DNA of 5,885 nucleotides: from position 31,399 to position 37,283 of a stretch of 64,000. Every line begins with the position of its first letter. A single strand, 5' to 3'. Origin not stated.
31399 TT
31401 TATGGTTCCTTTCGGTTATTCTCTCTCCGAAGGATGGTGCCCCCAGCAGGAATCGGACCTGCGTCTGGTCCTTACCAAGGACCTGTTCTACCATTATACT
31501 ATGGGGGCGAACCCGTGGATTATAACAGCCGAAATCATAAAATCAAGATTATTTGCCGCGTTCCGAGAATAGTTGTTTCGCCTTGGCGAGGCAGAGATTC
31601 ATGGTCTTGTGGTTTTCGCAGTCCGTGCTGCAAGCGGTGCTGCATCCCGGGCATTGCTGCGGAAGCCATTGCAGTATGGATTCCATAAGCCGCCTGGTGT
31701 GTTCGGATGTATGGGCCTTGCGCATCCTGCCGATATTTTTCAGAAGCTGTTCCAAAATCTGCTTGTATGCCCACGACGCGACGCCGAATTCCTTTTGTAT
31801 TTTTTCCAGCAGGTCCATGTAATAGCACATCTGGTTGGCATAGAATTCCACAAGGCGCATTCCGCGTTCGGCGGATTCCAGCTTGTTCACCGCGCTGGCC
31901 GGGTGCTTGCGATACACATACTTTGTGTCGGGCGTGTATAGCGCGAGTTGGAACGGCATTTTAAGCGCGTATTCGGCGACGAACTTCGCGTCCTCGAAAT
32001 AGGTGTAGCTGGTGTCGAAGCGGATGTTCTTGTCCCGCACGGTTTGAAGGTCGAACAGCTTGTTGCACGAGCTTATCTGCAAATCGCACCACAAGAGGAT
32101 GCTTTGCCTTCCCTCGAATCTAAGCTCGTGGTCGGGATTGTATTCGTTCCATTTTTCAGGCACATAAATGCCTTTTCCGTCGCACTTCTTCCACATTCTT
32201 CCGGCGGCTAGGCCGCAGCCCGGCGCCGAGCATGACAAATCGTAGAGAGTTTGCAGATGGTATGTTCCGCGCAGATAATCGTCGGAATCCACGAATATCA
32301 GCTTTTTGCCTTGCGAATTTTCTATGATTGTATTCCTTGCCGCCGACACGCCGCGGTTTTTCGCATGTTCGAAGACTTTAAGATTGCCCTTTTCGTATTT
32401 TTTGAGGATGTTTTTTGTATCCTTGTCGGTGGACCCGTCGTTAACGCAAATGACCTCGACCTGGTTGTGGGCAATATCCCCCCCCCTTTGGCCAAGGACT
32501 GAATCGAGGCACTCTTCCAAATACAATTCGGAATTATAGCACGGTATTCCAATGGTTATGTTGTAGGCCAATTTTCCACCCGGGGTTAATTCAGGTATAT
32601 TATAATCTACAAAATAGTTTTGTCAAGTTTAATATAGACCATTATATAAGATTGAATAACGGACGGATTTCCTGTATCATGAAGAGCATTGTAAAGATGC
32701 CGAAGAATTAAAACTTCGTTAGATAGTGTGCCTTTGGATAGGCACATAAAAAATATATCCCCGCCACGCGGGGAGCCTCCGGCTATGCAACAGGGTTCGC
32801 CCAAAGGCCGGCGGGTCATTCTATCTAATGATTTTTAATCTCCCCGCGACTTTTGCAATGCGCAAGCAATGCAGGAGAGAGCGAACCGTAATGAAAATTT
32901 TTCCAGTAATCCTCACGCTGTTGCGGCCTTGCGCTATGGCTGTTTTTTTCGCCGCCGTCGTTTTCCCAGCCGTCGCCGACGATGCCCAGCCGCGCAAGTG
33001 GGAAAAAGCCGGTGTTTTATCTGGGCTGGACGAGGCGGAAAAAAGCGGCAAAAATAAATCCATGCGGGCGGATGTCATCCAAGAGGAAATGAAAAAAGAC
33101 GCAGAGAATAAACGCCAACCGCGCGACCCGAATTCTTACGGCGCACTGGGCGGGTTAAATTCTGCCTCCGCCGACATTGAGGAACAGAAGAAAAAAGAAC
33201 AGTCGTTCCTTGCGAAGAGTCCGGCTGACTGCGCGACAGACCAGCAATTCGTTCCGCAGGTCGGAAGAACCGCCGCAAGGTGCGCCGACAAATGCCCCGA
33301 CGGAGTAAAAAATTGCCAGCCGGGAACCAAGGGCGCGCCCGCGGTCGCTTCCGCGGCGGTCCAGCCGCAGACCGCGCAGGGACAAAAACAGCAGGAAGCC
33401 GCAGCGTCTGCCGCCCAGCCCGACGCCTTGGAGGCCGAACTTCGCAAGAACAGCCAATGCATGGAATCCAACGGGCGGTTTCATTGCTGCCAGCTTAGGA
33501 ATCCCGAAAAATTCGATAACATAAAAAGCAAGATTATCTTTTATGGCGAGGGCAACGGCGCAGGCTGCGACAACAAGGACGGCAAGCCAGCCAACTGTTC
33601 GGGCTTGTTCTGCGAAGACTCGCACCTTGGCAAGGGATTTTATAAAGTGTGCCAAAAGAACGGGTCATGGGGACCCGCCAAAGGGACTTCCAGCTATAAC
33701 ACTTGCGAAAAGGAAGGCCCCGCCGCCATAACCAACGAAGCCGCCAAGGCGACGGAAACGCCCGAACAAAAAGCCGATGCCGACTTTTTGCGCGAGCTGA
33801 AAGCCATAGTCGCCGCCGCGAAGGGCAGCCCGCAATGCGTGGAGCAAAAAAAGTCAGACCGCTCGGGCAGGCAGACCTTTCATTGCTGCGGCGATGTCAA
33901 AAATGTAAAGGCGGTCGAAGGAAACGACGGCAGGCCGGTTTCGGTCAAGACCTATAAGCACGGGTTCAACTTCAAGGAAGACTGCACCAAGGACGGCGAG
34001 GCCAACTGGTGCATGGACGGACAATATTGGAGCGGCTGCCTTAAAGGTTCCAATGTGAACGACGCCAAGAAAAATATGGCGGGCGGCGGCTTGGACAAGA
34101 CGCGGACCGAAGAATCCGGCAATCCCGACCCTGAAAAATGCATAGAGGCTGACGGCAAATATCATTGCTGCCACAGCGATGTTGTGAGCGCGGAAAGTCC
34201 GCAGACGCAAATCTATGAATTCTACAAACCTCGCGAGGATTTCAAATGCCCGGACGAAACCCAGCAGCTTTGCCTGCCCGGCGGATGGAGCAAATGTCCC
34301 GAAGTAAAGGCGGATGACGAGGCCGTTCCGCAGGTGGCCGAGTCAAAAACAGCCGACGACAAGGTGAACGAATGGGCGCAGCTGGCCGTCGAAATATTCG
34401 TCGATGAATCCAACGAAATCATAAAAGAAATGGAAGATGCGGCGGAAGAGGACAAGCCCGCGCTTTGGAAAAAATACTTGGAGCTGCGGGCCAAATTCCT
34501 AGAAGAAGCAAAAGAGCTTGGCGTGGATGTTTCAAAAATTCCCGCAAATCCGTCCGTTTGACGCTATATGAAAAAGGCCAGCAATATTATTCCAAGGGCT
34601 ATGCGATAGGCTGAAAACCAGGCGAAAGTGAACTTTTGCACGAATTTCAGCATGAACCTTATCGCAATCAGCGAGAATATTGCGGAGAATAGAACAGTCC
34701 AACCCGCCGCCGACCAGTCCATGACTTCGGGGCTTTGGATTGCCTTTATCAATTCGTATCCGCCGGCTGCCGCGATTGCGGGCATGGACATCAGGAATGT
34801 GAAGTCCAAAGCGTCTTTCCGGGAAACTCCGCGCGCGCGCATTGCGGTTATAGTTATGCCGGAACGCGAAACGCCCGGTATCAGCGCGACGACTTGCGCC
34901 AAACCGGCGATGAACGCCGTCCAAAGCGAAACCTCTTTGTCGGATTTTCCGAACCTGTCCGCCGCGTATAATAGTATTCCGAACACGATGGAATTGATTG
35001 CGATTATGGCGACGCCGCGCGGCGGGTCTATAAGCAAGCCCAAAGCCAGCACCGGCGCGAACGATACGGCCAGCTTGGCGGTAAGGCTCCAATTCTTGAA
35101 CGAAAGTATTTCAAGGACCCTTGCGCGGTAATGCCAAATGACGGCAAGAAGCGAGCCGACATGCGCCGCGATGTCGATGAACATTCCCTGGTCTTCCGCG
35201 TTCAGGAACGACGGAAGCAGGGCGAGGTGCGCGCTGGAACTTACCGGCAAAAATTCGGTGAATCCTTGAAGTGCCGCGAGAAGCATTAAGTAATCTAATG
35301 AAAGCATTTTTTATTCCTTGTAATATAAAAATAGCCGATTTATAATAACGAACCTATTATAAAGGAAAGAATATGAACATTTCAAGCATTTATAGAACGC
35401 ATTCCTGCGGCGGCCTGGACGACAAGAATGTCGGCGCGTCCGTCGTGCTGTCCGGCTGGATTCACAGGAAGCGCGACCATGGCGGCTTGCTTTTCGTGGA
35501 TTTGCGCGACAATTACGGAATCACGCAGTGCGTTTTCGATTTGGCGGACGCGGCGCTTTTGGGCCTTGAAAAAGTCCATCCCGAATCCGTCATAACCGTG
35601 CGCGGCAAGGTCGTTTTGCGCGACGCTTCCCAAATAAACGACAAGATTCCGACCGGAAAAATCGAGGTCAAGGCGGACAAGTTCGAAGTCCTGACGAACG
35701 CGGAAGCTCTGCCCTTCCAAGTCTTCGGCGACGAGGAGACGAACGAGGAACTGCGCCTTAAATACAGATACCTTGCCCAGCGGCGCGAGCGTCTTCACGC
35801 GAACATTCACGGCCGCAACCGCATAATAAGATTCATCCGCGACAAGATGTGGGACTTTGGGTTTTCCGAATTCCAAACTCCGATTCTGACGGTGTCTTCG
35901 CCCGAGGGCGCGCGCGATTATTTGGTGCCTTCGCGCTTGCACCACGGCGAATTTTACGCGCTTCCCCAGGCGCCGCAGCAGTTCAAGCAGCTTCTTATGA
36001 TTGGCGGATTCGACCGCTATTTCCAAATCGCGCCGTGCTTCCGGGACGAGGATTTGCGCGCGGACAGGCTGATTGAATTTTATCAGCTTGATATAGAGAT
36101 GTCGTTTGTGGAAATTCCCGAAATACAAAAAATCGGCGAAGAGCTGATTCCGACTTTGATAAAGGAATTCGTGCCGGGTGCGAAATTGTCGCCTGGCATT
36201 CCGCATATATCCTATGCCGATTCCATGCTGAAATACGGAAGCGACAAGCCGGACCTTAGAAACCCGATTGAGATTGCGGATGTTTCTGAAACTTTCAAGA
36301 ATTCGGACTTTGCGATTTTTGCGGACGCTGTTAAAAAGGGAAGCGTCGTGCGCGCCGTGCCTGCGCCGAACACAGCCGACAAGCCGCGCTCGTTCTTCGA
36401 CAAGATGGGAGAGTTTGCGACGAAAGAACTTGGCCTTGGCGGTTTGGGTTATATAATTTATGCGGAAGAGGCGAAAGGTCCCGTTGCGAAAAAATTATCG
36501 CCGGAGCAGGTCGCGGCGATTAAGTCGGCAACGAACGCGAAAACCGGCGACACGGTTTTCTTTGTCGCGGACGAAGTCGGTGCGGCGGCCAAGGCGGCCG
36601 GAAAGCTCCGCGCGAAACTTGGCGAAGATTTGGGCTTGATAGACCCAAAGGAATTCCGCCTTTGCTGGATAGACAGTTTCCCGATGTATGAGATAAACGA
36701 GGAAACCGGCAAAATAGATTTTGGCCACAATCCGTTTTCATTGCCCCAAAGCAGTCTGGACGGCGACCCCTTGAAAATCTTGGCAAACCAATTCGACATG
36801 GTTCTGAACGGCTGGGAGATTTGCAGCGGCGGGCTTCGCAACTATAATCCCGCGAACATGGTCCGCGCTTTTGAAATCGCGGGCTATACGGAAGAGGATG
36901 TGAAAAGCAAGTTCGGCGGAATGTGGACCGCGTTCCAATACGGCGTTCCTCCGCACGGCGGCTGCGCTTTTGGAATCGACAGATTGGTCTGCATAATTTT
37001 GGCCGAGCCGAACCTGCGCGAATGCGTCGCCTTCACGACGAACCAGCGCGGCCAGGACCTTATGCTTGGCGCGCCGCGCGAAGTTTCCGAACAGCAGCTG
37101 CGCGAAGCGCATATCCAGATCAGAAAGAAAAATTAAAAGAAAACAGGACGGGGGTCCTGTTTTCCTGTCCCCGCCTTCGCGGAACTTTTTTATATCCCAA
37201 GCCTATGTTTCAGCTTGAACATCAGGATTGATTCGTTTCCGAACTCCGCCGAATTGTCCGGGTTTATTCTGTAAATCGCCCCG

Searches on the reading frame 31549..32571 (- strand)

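Call 100: search_protein_families(library=pfam, proteins=[window:31549-32571:-], max_evalue=0.001)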
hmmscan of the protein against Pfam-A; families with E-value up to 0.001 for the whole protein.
window:31549-32571:- (340 aa): 3 families
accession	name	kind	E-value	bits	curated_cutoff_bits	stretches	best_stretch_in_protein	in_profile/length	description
PF00535.33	Glycos_transf_2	-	4.1e-26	92.3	23.3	1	6-125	1-115/168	Glycosyl transferase family 2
PF10111.15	Glyco_tranf_2_2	-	3.2e-06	27.3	27.3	1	35-100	27-94/276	Glycosyltransferase like family 2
PF13641.12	Glyco_tranf_2_3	-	0.00011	22.8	27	1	5-100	3-99/230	Glycosyltransferase like family 2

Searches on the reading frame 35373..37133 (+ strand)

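Call 65: search_protein_families(library=pfam, proteins=[window:35373-37133:+], max_evalue=0.001)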
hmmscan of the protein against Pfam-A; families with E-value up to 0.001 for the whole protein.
window:35373-37133:+ (587 aa): 3 families
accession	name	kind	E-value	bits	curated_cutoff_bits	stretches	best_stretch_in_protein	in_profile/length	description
PF00152.25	tRNA-synt_2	-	5.6e-98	328.2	25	1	124-557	1-307/308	tRNA synthetases class II (D, K and N)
PF01336.31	tRNA_anti-codon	-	7.4e-16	58.3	27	1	24-107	1-75/75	OB-fold nucleic acid binding domain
PF02938.19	GAD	-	1.1e-15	58.1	23.4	1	316-408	1-94/95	GAD domain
